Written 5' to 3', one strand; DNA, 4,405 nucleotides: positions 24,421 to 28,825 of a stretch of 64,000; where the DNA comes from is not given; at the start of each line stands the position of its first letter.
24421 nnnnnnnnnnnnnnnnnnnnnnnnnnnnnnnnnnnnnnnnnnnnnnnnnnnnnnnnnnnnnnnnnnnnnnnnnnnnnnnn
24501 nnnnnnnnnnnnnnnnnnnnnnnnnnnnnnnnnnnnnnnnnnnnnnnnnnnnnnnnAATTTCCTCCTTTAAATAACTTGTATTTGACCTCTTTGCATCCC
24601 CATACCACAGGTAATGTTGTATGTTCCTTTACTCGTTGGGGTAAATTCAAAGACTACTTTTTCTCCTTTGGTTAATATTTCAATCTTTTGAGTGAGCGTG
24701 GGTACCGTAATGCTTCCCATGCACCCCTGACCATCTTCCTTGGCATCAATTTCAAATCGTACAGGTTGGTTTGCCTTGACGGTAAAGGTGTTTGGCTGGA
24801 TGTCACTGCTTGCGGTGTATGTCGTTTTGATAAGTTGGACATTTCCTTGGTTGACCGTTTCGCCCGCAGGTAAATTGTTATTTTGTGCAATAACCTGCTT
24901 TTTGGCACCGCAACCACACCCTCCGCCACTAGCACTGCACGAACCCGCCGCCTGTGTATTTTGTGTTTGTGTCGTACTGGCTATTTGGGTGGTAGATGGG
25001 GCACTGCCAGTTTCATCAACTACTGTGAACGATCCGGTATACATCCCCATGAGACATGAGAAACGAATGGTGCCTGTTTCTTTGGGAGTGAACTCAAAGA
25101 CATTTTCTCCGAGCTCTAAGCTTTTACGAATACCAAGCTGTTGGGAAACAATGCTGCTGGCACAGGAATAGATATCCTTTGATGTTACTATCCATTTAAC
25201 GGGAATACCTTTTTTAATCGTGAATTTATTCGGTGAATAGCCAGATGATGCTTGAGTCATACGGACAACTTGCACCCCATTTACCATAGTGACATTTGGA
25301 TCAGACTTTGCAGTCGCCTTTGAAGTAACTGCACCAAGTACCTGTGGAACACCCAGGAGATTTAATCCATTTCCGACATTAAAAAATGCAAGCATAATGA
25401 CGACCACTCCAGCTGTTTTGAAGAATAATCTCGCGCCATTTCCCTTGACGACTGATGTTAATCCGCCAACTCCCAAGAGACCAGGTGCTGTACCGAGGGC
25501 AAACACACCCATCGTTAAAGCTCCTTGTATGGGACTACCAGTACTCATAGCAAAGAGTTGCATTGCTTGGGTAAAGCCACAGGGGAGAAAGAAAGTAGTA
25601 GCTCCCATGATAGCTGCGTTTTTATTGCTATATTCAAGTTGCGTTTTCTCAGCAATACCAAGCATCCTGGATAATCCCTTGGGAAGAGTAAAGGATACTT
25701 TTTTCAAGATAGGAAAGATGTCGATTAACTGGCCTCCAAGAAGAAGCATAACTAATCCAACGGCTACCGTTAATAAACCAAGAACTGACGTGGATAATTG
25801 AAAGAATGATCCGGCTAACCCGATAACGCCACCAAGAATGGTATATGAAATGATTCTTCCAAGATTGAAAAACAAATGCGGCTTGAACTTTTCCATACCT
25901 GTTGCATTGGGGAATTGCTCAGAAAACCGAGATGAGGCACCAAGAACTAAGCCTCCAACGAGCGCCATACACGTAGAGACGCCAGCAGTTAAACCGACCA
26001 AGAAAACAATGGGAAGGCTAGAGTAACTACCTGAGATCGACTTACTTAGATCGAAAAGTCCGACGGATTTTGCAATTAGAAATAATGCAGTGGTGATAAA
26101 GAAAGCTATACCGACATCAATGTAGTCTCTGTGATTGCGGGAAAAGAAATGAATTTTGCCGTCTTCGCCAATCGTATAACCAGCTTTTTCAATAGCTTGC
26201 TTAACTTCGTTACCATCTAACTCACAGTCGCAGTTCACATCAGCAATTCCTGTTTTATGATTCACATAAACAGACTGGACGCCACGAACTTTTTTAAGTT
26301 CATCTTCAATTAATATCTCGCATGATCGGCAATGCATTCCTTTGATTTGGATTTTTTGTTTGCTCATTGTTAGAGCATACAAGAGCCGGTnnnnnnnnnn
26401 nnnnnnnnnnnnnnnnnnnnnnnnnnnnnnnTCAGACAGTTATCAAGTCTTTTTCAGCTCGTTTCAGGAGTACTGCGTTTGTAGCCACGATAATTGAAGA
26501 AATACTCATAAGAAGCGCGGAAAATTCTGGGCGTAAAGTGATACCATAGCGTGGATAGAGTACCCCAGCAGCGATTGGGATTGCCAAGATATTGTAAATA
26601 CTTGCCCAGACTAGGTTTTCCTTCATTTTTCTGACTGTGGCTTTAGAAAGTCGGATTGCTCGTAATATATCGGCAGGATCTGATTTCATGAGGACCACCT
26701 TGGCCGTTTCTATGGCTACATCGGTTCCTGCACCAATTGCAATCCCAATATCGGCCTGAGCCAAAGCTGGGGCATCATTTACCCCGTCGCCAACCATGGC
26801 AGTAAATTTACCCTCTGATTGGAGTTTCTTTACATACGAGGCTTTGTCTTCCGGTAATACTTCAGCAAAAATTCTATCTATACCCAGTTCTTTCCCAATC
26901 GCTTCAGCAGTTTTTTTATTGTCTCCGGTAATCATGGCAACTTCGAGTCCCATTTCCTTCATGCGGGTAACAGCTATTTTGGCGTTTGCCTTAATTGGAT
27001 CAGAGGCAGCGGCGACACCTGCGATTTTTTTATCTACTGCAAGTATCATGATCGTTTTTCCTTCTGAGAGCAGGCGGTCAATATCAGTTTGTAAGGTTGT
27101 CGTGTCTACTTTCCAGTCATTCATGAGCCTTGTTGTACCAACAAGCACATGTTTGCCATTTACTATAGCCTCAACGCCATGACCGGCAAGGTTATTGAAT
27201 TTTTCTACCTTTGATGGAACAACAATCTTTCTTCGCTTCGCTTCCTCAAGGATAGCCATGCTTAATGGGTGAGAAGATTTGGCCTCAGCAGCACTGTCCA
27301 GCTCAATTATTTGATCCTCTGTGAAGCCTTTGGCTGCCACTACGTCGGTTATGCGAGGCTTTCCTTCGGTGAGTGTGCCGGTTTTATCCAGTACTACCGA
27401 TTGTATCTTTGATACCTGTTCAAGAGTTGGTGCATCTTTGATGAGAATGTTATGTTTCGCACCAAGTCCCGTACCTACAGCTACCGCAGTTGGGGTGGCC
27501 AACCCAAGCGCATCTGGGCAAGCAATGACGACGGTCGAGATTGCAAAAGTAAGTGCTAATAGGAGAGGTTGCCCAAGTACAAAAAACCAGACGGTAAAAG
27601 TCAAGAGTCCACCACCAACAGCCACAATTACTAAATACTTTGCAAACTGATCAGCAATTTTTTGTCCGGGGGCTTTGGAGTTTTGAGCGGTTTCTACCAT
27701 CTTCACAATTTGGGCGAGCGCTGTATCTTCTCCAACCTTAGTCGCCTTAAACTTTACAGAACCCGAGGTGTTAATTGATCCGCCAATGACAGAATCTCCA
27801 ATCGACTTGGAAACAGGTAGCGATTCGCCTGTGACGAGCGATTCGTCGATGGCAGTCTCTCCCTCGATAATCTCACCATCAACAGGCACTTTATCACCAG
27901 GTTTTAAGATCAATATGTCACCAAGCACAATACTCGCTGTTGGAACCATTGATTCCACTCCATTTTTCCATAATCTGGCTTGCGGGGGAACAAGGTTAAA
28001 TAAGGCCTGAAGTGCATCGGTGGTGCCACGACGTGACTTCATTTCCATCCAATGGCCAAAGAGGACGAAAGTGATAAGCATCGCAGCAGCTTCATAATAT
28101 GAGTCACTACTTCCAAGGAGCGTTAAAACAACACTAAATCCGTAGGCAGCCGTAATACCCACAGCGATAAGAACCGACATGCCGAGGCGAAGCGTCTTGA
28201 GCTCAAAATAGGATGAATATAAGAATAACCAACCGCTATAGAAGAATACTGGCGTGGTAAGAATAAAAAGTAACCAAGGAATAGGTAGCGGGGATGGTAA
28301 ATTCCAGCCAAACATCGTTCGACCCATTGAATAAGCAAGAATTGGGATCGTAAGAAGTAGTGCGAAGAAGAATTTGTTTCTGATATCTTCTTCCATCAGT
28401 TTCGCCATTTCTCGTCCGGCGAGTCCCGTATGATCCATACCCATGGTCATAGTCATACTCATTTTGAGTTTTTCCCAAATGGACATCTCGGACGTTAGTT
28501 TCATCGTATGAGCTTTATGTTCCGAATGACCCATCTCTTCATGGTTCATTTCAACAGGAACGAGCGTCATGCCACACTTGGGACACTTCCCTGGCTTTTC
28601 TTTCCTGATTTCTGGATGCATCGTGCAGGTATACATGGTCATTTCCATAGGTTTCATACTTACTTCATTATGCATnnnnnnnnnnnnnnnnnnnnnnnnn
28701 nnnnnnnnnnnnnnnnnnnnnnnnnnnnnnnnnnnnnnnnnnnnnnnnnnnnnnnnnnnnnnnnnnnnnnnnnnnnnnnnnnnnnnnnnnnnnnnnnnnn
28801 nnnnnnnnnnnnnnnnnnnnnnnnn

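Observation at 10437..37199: A 27-kb minus-strand island packed with Cu/Ag-type metal homeostasis and thiol-redox genes, including unusual architectures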

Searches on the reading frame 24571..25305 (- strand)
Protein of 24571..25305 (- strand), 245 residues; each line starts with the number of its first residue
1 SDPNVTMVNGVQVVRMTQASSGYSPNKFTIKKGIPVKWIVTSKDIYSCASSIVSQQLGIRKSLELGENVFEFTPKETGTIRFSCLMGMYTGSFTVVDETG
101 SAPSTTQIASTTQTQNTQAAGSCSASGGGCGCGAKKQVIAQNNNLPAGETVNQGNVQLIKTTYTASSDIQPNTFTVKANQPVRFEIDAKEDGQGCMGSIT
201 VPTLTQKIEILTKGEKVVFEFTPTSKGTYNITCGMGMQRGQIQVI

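Call 74: search_solved_structures(query=window:24571-25305:-, max_evalue=0.1, show_alignments=2)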
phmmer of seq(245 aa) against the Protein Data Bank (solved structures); distinct sequences matched with E-value up to 0.1: 2.
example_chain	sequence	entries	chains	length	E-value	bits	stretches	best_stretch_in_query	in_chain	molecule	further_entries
4f2f_A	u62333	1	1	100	1.9e-11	47.3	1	6-97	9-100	Cation-transporting ATPase, E1-E2 family protein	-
2mry_A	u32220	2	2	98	5.3e-11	45.8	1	8-94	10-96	Uncharacterized protein | CupA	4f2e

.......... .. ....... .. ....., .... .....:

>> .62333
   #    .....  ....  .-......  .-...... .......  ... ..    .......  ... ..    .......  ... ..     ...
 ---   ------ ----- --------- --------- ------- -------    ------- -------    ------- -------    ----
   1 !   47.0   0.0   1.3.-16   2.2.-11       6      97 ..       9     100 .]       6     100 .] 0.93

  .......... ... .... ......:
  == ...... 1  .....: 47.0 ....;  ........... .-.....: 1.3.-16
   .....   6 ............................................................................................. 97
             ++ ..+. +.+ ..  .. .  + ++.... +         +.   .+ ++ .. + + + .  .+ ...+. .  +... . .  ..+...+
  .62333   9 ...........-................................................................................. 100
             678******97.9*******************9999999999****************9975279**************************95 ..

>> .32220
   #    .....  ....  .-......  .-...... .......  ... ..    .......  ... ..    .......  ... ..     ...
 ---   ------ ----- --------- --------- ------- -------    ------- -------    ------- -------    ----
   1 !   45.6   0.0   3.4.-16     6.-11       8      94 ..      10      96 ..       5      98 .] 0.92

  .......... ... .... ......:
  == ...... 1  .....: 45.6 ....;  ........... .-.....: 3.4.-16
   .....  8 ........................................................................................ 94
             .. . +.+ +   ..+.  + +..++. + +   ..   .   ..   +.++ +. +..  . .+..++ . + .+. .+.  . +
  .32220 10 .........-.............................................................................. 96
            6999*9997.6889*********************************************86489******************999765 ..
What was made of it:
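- On CupA-type cupredoxin Cu(I) chaperone: Alignment to 4F2F/2MRY at E 1e-11 (call 74).
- Closest known: Streptococcus pneumoniae cop operon. Same: The Cys...Cys-x-Met-x-Met Cu(I) ligands are conserved (call 74).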

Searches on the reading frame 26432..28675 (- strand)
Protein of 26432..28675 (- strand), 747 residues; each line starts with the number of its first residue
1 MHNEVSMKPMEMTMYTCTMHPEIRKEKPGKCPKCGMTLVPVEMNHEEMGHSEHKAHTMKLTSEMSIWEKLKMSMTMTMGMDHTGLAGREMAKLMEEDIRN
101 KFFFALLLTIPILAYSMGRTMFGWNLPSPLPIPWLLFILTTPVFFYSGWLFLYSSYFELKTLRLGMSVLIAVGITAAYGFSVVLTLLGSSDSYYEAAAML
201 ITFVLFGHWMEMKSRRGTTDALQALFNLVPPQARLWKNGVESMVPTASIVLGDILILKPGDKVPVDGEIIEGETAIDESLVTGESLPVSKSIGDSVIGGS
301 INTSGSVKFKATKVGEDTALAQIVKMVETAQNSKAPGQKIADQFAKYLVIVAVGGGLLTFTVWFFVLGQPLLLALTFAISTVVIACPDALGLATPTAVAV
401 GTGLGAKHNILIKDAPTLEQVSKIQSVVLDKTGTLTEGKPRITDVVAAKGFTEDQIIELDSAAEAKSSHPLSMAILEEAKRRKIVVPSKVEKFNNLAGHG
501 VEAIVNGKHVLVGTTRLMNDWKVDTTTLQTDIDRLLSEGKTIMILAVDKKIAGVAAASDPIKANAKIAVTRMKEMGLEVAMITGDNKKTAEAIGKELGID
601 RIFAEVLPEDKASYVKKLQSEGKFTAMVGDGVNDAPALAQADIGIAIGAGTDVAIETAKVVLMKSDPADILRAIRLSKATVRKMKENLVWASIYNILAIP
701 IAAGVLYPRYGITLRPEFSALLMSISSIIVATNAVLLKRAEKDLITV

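Call 5: search_protein_families(library=pfam, proteins=[window:26432-28675:-], max_evalue=0.01)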
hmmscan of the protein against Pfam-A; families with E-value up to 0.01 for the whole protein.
window:26432-28675:- (747 aa): 4 families
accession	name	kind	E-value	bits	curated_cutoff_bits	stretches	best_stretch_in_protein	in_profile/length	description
PF00122.25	E1-E2_ATPase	-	1.6e-56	191.1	28.1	1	228-408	2-181/181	E1-E2 ATPase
PF00702.32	Hydrolase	-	2.1e-33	116.8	26.4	1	425-642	2-191/191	haloacid dehalogenase-like hydrolase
PF19335.5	HMBD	-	5.1e-12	46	23.6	1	15-41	2-28/28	Heavy metal binding domain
PF08282.18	Hydrolase_3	-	1.8e-05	25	20.9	1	615-666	196-247/255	haloacid dehalogenase-like hydrolase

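Call 45: search_protein_families(library=ncbifam, proteins=[window:26432-28675:-], max_evalue=0.001)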
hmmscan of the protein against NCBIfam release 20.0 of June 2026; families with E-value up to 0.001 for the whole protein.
window:26432-28675:- (747 aa): 28 families (the best 25 are shown)
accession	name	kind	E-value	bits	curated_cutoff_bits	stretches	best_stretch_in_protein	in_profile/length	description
TIGR01525.1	ATPase-IB_hvy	subfamily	6.4e-180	599.7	346.25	1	166-737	1-560/560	heavy metal translocating P-type ATPase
TIGR01511.1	ATPase-IB1_Cu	subfamily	5.5e-174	580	397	1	148-738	2-542/542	copper-translocating P-type ATPase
NF007952.0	PRK10671.1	equivalog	1.2e-168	562.9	1316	1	96-739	187-833/838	copper-exporting P-type ATPase CopA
TIGR01512.1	ATPase-IB2_Cd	subfamily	5.1e-116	388.3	313.5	2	193-525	17-330/494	cadmium family heavy metal-translocating P-type ATPase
NF008262.1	PRK11033.1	equivalog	2.6e-108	363.4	1005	1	196-691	197-688/731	zinc/cadmium/mercury/lead-transporting ATPase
NF033775.1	P_type_ZntA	exception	9.3e-96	321.7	1240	1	196-691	202-689/732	Zn(II)/Cd(II)/Pb(II) translocating P-type ATPase ZntA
TIGR01494.1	ATPase_P-type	subfamily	1.9e-86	290.4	62.3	1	200-706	2-464/478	HAD-IC family P-type ATPase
TIGR01647.1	ATPase-IIIA_H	equivalog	3.4e-64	217.3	615.5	2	200-600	61-482/755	plasma-membrane proton-efflux P-type ATPase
TIGR01497.1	kdpB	equivalog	2e-63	214.6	527.9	1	234-681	109-567/675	potassium-transporting ATPase subunit KdpB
NF010609.0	PRK14010.1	equivalog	2.5e-52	178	1323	1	232-695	105-575/673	K(+)-transporting ATPase subunit B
TIGR01522.1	ATPase-IIA2_Ca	equivalog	2.1e-50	171.4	798.3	3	181-447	71-342/854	calcium-transporting P-type ATPase, PMR1-type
TIGR01517.1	ATPase-IIB_Ca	equivalog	2.1e-43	148.6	507.05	2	237-450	162-386/882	calcium-translocating P-type ATPase, PMCA-type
TIGR01116.1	ATPase-IIA1_Ca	equivalog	6.9e-43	146.8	703.4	2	507-687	410-608/799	calcium-translocating P-type ATPase, SERCA-type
TIGR01106.1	ATPase-IIC_X-K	subfamily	7.6e-37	126.7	946.1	2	162-463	70-378/997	Na,H/K antiporter P-type ATPase subunit alpha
TIGR01523.1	ATPase-IID_K-Na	equivalog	1e-34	119.4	645.05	3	603-728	672-792/997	potassium/sodium efflux P-type ATPase, fungal-type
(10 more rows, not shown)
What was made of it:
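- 26432..28675 (-): CopB-like P1B ATPase with an N-terminal HMBD, a His/Met-rich stretch, and CPD in place of CPH. Pfam HMBD (call 5); TIGR01511 580 bits (call 45).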
